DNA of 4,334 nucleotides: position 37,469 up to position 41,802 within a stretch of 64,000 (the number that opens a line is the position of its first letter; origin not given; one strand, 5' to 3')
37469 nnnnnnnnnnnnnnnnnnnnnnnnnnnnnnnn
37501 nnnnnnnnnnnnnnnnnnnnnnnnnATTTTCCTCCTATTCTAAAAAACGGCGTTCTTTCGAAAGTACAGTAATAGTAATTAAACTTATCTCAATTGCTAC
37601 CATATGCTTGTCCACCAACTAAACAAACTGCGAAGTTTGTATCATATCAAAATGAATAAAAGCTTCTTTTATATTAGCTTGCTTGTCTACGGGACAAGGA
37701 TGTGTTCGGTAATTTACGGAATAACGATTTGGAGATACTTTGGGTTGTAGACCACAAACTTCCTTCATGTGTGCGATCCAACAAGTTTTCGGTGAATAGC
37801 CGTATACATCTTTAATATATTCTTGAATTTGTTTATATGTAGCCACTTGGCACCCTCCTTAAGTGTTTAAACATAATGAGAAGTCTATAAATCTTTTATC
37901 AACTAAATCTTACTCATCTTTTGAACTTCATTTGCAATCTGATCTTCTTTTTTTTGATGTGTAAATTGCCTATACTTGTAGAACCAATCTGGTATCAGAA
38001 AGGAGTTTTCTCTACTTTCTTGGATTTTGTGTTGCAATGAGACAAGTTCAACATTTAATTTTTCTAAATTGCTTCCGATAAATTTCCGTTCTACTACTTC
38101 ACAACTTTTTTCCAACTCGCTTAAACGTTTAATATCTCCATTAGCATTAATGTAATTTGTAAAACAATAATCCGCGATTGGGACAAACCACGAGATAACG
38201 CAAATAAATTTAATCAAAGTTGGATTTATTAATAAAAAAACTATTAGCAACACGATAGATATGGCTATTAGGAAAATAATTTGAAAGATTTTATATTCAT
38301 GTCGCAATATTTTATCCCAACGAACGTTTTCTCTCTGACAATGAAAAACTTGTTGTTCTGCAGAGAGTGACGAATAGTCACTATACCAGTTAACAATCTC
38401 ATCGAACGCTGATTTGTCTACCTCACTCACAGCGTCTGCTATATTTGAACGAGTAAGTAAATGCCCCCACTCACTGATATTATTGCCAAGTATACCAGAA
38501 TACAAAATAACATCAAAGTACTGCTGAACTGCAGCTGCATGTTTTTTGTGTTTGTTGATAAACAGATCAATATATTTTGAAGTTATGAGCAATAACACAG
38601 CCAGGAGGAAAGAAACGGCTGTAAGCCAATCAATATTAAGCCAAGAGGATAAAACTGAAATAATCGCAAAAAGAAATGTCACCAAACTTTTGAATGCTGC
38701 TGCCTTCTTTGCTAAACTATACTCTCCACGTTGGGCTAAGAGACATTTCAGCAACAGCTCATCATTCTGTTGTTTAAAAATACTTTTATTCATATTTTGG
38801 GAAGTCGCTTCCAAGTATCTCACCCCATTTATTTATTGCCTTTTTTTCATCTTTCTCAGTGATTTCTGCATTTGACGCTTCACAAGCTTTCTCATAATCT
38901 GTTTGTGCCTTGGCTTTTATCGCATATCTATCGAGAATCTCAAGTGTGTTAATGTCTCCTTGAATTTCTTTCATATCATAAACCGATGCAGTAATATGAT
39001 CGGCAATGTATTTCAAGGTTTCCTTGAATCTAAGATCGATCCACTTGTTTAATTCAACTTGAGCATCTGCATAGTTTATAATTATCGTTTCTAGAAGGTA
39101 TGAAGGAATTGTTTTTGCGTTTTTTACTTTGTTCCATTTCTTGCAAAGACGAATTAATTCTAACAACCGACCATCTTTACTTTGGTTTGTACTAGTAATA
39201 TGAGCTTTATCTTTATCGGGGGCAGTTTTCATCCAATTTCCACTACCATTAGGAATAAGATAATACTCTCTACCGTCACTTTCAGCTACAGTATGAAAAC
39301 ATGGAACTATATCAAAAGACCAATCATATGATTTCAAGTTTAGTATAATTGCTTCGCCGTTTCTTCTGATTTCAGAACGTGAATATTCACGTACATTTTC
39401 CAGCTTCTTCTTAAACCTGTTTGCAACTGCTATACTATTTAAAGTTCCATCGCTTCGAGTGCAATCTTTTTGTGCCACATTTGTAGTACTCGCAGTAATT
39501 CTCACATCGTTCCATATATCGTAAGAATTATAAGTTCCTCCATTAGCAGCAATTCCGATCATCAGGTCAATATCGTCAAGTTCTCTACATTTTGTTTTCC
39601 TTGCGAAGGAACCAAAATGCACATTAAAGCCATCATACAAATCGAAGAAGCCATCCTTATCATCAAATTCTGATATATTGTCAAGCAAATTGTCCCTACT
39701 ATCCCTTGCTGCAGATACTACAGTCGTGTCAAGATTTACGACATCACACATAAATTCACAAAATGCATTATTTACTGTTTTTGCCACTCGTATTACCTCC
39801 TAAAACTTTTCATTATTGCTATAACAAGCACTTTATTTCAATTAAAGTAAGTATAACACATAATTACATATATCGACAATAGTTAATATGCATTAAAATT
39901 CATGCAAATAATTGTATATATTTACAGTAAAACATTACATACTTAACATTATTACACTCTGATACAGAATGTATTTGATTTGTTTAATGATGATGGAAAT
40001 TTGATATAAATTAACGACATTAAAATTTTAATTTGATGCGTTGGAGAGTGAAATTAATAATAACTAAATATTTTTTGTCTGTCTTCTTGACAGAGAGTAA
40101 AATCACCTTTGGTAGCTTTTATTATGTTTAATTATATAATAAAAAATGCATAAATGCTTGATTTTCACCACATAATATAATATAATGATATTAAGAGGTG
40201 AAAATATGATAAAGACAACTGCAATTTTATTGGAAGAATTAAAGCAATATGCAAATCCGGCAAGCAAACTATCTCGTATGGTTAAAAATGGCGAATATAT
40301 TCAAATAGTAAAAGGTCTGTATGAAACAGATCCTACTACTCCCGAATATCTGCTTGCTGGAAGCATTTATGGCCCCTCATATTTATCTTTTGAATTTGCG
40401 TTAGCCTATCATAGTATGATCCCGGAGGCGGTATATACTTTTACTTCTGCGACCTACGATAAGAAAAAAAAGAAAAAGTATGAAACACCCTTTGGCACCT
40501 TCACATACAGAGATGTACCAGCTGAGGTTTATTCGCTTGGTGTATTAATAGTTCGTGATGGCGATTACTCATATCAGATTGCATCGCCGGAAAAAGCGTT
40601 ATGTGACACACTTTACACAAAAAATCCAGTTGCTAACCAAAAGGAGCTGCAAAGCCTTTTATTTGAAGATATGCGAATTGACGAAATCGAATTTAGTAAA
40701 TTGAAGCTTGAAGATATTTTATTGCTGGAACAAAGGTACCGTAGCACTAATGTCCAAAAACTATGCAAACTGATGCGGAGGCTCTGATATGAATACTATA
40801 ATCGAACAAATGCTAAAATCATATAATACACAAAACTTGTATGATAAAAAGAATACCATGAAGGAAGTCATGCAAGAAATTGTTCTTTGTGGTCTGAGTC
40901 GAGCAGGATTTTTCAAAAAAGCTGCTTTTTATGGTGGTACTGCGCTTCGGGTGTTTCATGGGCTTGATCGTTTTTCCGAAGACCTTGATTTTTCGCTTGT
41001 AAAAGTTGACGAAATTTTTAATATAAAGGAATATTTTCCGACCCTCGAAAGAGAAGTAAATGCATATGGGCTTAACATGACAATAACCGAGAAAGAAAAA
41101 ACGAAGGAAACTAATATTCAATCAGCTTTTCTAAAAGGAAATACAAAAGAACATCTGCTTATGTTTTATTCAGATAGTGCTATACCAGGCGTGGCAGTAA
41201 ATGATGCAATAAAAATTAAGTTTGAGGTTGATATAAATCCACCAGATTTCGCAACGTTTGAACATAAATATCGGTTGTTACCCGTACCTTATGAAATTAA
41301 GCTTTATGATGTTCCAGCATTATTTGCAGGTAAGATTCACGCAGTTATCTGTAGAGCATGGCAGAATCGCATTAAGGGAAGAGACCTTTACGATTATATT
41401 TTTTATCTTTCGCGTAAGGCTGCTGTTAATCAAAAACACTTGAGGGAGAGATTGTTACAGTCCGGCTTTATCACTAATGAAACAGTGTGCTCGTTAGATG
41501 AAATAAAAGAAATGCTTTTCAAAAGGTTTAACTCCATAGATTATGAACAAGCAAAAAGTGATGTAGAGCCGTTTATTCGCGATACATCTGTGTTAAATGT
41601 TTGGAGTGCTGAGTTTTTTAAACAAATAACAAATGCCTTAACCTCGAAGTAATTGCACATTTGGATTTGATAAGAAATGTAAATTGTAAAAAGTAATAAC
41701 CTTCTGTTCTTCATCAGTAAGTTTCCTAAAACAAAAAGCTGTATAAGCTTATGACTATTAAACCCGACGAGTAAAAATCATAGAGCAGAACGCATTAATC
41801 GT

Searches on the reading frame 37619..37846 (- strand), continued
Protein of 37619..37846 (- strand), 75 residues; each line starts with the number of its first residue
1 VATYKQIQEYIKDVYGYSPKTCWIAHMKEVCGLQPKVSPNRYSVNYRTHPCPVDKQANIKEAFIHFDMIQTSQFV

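Call 107: fold_search(model_id=the predicted structure, library=viral)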
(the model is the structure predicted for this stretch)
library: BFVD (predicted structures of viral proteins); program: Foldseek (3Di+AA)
matches with E <= 10: 48; with E <= 0.001: 0
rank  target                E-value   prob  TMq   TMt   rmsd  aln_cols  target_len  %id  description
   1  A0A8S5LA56            1.3e+00  0.15  0.35  0.25   9.9        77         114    8  Head to tail adaptor [Siphoviridae sp. ctFNZ2]
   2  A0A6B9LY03            2.1e+00  0.09  0.30  0.33   9.6        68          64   15  Uncharacterized protein [Escherichia phage E26]
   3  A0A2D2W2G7            2.6e+00  0.07  0.29  0.31  10.6        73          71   10  (no name in the UniProt tables at hand)
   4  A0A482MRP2            3.1e+00  0.01  0.17  0.08  14.0        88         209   15  Putative exonuclease [Escherichia phage PTXU04]
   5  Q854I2                3.3e+00  0.04  0.27  0.25  15.3        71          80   15  Uncharacterized protein [Mycobacterium phage Omega]
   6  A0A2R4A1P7            3.8e+00  0.11  0.42  0.24  10.2        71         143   20  (no name in the UniProt tables at hand)
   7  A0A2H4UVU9            3.8e+00  0.06  0.40  0.13  18.9        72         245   17  DEXDc helicase [Bodo saltans virus]
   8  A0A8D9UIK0            4.0e+00  0.04  0.25  0.10  10.3        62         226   16  (no name in the UniProt tables at hand)
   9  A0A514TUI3            4.3e+00  0.02  0.26  0.12  15.6        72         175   11  Uncharacterized protein [Aeromonas phage PS1]
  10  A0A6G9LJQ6            4.9e+00  0.02  0.21  0.10  10.2        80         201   10  (no name in the UniProt tables at hand)
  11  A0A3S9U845            5.2e+00  0.20  0.40  0.56   5.0        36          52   33  (no name in the UniProt tables at hand)
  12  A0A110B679            5.2e+00  0.03  0.23  0.27  10.2        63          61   13  (no name in the UniProt tables at hand)
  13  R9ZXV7                5.2e+00  0.03  0.27  0.24  10.3        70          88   18  Uncharacterized protein [Cellulophaga phage phi12:1]
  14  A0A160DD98            5.6e+00  0.04  0.33  0.22   8.7        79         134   15  Immunity repressor [Gordonia phage Splinter]
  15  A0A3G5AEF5            5.6e+00  0.04  0.29  0.28   9.4        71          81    8  Uncharacterized protein [Satyrvirus sp.]
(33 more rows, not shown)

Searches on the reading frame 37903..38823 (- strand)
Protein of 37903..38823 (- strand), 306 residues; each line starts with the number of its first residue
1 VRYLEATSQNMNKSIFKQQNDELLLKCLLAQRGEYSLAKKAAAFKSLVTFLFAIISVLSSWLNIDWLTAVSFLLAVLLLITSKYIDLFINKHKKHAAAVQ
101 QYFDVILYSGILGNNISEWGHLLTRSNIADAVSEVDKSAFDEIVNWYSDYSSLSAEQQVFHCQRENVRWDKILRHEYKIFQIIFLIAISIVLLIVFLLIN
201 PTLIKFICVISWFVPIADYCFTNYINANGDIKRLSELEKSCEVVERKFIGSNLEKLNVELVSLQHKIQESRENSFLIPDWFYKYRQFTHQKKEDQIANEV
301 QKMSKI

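Call 3: search_protein_families(library=pfam, proteins=[window:37903-38823:-], max_evalue=1)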
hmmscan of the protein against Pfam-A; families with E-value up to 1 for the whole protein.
window:37903-38823:- (306 aa): 5 families
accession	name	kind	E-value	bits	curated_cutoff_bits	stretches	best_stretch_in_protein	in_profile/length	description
PF18159.6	S_4TM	-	7.9e-45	153.9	26.9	1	14-300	2-288/291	SMODS-associating 4TM effector domain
PF16448.10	LapD_MoxY_N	-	0.083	13.2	25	1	258-303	59-107/124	LapD/MoxY periplasmic domain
PF17624.7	US30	-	0.1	12.1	27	1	44-98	145-199/282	Family of unknown function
PF17240.7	DUF5313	-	0.21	12.5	27.4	0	36-103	28-95/123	Family of unknown function (DUF5313)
PF11026.13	DUF2721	-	0.23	11.8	28.3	1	42-82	67-112/129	Protein of unknown function (DUF2721)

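Call 4: search_protein_families(library=padloc, proteins=[window:37903-38823:-], max_evalue=1)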
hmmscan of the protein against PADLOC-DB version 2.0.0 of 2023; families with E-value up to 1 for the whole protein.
window:37903-38823:- (306 aa): 10 families
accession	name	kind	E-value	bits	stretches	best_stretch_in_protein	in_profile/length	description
PDLC00716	Effector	-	2.1e-37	127.5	1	13-300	2-292/302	4TM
PDLC00715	Effector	-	3.9e-37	126.1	1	14-303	3-305/315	4TM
PDLC00721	Effector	-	5.5e-36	122.1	1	12-302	2-291/305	4TM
PDLC00718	Effector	-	3.6e-32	109.9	1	14-291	3-281/291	4TM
PDLC00723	Effector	-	1.8e-31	107.8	1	10-302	3-296/302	4TM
PDLC00725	Effector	-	1.4e-26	91.5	1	13-300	4-288/293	4TM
PDLC00722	Effector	-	2.9e-24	83.6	1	12-303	12-302/310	4TM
PDLC00720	Effector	-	1e-17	62.3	1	13-295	16-306/322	4TM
PDLC00717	Effector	-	1.1e-16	59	1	14-286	3-287/306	4TM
PDLC00706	Effector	-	0.014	13.2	1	252-286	117-151/172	2TM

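Call 5: search_protein_families(library=ncbifam, proteins=[window:37903-38823:-], max_evalue=1)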
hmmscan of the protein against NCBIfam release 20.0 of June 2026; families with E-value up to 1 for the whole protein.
window:37903-38823:- (306 aa): 5 families
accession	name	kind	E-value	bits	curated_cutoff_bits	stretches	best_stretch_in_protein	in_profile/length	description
NF047872.1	GGDEF_GdpS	equivalog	0.0025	17.1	400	2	171-232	141-199/355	GGDEF domain-containing protein GdpS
NF043039.1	HgcAB_like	equivalog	0.013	15.1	285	0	164-230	145-210/350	HgcAB-like fusion protein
NF033688.1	MG406_fam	hypoth_equivalog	0.045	14.2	40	1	176-217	7-47/118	MG406 family protein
TIGR01494.1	ATPase_P-type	subfamily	0.48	8.8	62.3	1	175-229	135-191/478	HAD-IC family P-type ATPase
TIGR04104.1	cxxc_20_cxxc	subfamily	0.49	10.8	45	0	180-206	64-90/93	TIGR04104 family putative zinc finger protein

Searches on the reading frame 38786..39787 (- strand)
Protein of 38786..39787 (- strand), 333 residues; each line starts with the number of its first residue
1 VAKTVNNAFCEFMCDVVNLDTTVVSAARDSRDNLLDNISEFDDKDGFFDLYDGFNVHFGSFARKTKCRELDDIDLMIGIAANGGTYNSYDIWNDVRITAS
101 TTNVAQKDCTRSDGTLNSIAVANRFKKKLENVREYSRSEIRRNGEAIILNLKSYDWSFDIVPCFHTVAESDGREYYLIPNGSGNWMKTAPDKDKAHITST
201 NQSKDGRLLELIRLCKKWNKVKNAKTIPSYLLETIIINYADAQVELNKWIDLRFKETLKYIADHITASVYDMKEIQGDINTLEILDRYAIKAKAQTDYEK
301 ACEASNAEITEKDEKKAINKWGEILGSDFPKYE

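Call 3: search_protein_families(library=pfam, proteins=[window:38786-39787:-], max_evalue=1)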
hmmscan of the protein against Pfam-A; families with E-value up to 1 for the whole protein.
window:38786-39787:- (333 aa): 2 families
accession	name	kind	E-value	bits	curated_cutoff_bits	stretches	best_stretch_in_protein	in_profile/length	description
PF18144.7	SMODS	-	2.8e-10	41.1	26.5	2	124-201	95-164/164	Second Messenger Oligonucleotide or Dinucleotide Synthetase domain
PF18765.7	Polbeta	-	0.049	14.2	26.9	1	58-96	19-56/93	Polymerase beta, Nucleotidyltransferase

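Call 4: search_protein_families(library=padloc, proteins=[window:38786-39787:-], max_evalue=1)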
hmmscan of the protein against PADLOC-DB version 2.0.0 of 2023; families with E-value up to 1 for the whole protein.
window:38786-39787:- (333 aa): 35 families (the best 25 are shown)
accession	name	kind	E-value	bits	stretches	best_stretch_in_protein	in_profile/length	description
PDLC00802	Cyclase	-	4.3e-128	425.2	1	1-333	1-332/332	oligonucleotide-cyclase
PDLC00823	Cyclase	-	6.1e-42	142.2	1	1-332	1-284/285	oligonucleotide-cyclase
PDLC00776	Cyclase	-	1.4e-25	88.3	1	123-332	83-286/287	oligonucleotide-cyclase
PDLC00809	Cyclase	-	1.9e-25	88.1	2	118-331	81-294/295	oligonucleotide-cyclase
PDLC00786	Cyclase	-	2e-24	84.5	2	133-331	102-293/293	oligonucleotide-cyclase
PDLC00796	Cyclase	-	3.4e-20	70.8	1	123-332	91-287/432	oligonucleotide-cyclase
PDLC00769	Cyclase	-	1.2e-19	68.8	1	57-301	48-257/261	oligonucleotide-cyclase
PDLC00814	Cyclase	-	3.2e-19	67.4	1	125-332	98-293/295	oligonucleotide-cyclase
PDLC00805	Cyclase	-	1.7e-18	65.2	1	114-329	107-313/314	oligonucleotide-cyclase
PDLC00818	Cyclase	-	5.9e-18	63.5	2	176-331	147-294/322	oligonucleotide-cyclase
PDLC00820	Cyclase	-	1.5e-16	58.6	1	114-331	81-277/324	oligonucleotide-cyclase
PDLC00808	Cyclase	-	9.8e-15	52.6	2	133-329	107-322/325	oligonucleotide-cyclase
PDLC00773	Cyclase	-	9.3e-14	49.7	1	129-331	99-296/334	oligonucleotide-cyclase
PDLC00803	Cyclase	-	3.4e-13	47.8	1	59-300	51-245/253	oligonucleotide-cyclase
PDLC00810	Cyclase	-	2.7e-12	44.8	1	117-327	81-294/335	oligonucleotide-cyclase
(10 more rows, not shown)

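Call 5: search_protein_families(library=ncbifam, proteins=[window:38786-39787:-], max_evalue=1)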
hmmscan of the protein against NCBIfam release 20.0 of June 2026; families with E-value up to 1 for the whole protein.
window:38786-39787:- (333 aa): 4 families
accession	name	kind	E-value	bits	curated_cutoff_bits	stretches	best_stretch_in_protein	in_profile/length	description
NF041117.1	CBASS_cyclase_b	equivalog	3e-27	95.9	200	2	119-326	75-275/275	CBASS oligonucleotide cyclase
NF041116.1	CBASS_cyclase_a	equivalog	9.9e-19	67.6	200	1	9-329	4-317/317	CBASS oligonucleotide cyclase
NF041078.1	cGAS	equivalog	2.7e-05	23.4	150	1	171-330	185-339/339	CBASS cGAMP synthase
NF052299.1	CT360_fam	equivalog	0.02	14.5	250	1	237-303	40-106/207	CT360 family protein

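Call 39: find_related_loci(query=window:38786-39787:-, collection=metagenome_contigs, flank=6000)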
Query window:38786-39787:- (333 aa) in metagenome_contigs; peptide patterns used: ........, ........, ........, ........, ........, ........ (x = any residue, [..] = any of these).
21 stretches matched a pattern; 2 encode a relative of the query (tblastn E <= 1e-3); 2 distinct loci.
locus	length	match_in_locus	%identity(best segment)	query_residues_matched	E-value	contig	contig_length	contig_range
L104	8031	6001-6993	47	1-332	6e-95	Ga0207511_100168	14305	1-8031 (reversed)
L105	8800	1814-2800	44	1-332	1e-81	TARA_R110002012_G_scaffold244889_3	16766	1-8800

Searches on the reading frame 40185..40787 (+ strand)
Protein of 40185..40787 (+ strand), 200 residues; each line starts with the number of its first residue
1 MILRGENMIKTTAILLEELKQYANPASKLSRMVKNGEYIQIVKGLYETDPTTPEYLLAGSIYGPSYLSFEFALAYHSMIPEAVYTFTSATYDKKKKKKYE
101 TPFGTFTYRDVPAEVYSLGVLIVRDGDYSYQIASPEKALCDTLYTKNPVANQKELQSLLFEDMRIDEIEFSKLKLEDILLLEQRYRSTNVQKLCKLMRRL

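Call 3: search_protein_families(library=pfam, proteins=[window:40185-40787:+], max_evalue=1)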
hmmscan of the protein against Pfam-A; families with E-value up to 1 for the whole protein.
window:40185-40787:+ (200 aa): 1 family
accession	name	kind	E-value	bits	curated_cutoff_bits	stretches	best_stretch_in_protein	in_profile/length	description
PF13338.12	AbiEi_4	-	0.0067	17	25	1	17-46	17-46/49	Transcriptional regulator, AbiEi antitoxin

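Call 4: search_protein_families(library=padloc, proteins=[window:40185-40787:+], max_evalue=1)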
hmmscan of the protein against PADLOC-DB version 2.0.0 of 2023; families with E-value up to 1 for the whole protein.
window:40185-40787:+ (200 aa): 20 families
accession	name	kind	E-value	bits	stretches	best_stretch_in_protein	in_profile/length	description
PDLC02230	AbiEi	-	2.1e-68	227.8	1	10-199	4-191/192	AbiEi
PDLC02272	AbiEi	-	1.2e-33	114.6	1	21-198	27-195/200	AbiEi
PDLC02241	AbiEi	-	2.7e-33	113.4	1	18-197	19-194/199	AbiEi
PDLC02240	AbiEi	-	2.4e-24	84.1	1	29-197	38-210/216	AbiEi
PDLC02274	AbiEi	-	3.1e-19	67.5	1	30-197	39-210/217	AbiEi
PDLC02225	AbiEi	-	5e-14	50.5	1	12-151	18-153/198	AbiEi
PDLC02255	AbiEi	-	8.5e-13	46.3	1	15-147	23-149/186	AbiEi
PDLC02267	AbiEi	-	3.8e-11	40.9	1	23-159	35-168/252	AbiEi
PDLC02265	AbiEi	-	1.5e-06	26.1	1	13-150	16-155/198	AbiEi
PDLC02269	AbiEi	-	6.4e-06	23.7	1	26-169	29-170/251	AbiEi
PDLC02238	AbiEi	-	1.9e-05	22.6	1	20-148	10-133/180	AbiEi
PDLC02232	AbiEi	-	2.1e-05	22.4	1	26-142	38-159/177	AbiEi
PDLC02275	AbiEi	-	3.4e-05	22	1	16-160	15-156/184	AbiEi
PDLC02263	AbiEi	-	9.6e-05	20.3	1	16-147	66-199/244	AbiEi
PDLC02245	AbiEi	-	0.00012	19.8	1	13-150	12-151/194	AbiEi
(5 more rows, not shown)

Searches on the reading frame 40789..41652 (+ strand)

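Call 3: search_protein_families(library=pfam, proteins=[window:40789-41652:+], max_evalue=1)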
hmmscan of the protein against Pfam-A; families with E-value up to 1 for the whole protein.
window:40789-41652:+ (287 aa): 2 families
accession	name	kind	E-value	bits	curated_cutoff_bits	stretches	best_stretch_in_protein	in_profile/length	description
PF08843.17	AbiEii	-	1.2e-32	114.2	22.5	1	32-265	2-229/238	Nucleotidyl transferase AbiEii toxin, Type IV TA system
PF17115.11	Toast_rack_N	-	0.22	12.3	22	1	70-110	26-66/92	N-terminal domain of toast_rack, DUF2154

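Call 4: search_protein_families(library=padloc, proteins=[window:40789-41652:+], max_evalue=1)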
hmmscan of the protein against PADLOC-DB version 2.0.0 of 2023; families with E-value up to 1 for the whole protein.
window:40789-41652:+ (287 aa): 27 families (the best 25 are shown)
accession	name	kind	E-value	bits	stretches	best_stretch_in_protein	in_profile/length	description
PDLC02293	AbiEii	-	6.2e-110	364.9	1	4-285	1-268/270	AbiEii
PDLC02313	AbiEii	-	6.6e-25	86.1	1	6-266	5-238/254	AbiEii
PDLC02323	AbiEii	-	1.3e-19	68.8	1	7-226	5-203/248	AbiEii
PDLC02296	AbiEii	-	9.2e-18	62.4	1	3-273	6-258/282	AbiEii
PDLC02304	AbiEii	-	1.7e-15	55.7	1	7-224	5-204/260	AbiEii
PDLC02307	AbiEii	-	2.5e-14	51.6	1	22-224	6-162/219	AbiEii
PDLC02324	AbiEii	-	2.4e-12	45.1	2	41-74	23-56/231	AbiEii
PDLC02318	AbiEii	-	3.6e-11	40.9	1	18-220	17-195/280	AbiEii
PDLC02328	AbiEii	-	1.8e-10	39.1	1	48-209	18-144/203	AbiEii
PDLC02305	AbiEii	-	2.3e-10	38.2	1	41-270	41-244/306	AbiEii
PDLC02292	AbiEii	-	3.2e-10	38.3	1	31-250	36-247/283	AbiEii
PDLC02294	AbiEii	-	9.5e-10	36.7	1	43-281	43-253/260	AbiEii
PDLC02330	AbiEii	-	1.1e-09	36.4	1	25-90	7-69/219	AbiEii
PDLC02288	AbiEii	-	6.8e-08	29.8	1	5-222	13-218/294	AbiEii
PDLC02306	AbiEii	-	9.3e-08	30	2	168-260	166-259/280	AbiEii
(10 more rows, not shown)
